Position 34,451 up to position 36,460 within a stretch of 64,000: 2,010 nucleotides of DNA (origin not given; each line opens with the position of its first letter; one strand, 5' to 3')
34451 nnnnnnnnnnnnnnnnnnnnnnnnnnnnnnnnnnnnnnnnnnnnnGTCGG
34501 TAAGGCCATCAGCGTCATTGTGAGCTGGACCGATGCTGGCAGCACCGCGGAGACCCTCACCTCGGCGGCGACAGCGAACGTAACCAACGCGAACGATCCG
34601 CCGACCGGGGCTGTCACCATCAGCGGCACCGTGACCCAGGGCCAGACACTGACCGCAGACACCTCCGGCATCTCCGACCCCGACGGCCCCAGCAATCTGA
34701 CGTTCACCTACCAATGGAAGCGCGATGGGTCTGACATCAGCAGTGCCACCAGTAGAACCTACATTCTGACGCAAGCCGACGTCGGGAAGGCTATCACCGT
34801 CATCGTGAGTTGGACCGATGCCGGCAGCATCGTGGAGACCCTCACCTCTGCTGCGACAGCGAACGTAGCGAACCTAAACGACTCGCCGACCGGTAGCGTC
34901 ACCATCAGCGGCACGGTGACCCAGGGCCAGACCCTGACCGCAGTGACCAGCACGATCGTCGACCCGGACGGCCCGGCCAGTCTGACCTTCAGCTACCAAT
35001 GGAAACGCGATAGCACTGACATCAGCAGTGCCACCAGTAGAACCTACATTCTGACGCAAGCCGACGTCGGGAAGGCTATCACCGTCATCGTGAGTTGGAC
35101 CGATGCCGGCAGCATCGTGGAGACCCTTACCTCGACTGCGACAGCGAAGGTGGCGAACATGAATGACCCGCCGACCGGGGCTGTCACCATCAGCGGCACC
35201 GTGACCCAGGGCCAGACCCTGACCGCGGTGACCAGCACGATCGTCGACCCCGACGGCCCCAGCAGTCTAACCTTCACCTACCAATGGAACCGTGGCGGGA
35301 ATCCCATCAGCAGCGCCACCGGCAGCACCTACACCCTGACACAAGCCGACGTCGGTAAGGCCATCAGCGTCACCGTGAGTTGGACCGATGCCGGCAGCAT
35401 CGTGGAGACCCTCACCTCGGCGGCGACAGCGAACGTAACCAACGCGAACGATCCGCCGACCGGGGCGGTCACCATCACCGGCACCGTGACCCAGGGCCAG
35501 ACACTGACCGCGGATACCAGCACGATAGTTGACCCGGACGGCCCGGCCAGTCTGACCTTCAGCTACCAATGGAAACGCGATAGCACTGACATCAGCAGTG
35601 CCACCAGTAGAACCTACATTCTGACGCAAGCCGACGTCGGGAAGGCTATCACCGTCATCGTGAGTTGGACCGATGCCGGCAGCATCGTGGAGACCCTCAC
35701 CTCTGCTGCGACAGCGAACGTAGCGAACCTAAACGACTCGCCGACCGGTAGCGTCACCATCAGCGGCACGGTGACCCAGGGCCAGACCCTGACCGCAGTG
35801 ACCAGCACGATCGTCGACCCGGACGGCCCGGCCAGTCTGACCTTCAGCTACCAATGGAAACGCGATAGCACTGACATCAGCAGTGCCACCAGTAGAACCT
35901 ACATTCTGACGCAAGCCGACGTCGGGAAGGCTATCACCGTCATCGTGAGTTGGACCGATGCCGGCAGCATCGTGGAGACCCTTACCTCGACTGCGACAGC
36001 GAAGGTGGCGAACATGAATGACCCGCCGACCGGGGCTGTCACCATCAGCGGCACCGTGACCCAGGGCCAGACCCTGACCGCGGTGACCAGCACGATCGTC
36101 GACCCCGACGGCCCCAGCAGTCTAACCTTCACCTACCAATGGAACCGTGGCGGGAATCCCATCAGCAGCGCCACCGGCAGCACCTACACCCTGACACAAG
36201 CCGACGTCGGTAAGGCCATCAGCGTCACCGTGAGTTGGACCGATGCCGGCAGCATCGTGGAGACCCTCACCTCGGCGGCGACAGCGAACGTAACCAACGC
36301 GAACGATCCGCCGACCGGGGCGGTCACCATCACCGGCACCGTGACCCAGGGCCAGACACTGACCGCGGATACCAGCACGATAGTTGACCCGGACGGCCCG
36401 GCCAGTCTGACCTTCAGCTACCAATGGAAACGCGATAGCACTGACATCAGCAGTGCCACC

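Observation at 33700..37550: Near-identical higher-order repeats imply very recent expansion and unstable copy number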

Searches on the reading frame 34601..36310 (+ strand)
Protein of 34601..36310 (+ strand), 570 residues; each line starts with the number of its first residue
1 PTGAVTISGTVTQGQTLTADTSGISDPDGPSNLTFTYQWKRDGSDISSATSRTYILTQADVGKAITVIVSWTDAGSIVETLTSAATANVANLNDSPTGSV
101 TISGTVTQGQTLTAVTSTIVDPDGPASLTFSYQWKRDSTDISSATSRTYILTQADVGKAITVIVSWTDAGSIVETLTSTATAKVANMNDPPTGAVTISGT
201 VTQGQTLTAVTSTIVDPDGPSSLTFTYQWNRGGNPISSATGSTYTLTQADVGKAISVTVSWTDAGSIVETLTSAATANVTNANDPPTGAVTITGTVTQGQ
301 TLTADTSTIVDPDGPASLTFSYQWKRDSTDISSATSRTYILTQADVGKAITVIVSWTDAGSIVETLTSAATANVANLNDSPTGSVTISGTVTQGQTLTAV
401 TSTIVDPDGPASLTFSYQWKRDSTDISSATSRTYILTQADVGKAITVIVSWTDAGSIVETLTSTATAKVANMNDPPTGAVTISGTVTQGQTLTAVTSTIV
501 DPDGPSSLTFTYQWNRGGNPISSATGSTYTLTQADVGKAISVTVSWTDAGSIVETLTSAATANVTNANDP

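Call 12: search_protein_families(library=pfam, proteins=[window:34601-36310:+], max_evalue=0.01)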
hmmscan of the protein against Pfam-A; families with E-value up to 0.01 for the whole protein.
window:34601-36310:+ (570 aa): 11 families
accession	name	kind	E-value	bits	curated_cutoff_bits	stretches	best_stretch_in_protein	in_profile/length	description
PF23197.1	IG_AIR9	-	2.2e-28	98.3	27.5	3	194-258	4-69/87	AIR9 A9 domain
PF13895.12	Ig_2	-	6.3e-10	39.6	27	0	220-253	24-58/79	Immunoglobulin domain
PF12638.12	Staygreen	-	7.7e-09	36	27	0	135-167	12-44/147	Staygreen protein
PF18079.6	AglB_L1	-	1.6e-08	34.9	23.6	0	194-266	13-85/87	Archaeal glycosylation protein B long peripheral domain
PF20287.3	SH3DP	-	2.7e-06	27.4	25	0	145-189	62-106/122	SH3 fold domain associated with phage DNA polymerases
PF20456.3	DUF6709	-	9.5e-06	25.2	27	0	320-392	69-142/339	Family of unknown function (DUF6709)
PF16709.11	SCAB-Ig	-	2.1e-05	24.9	27.6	0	234-273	43-82/98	Ig domain of plant-specific actin-binding protein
PF10442.14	FIST_C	-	8.8e-05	23.1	28.5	0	189-209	42-62/131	FIST C domain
PF16100.11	RMI2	-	0.00061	20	29.4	0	320-390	6-72/132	RecQ-mediated genome instability protein 2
PF24269.1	DUF7467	-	0.003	18.7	27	0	125-213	2-67/116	Domain of unknown function (DUF7467)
PF16438.10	DUF5035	-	0.0055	17.1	25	0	89-133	85-129/145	Domain of unknown function (DUF5035)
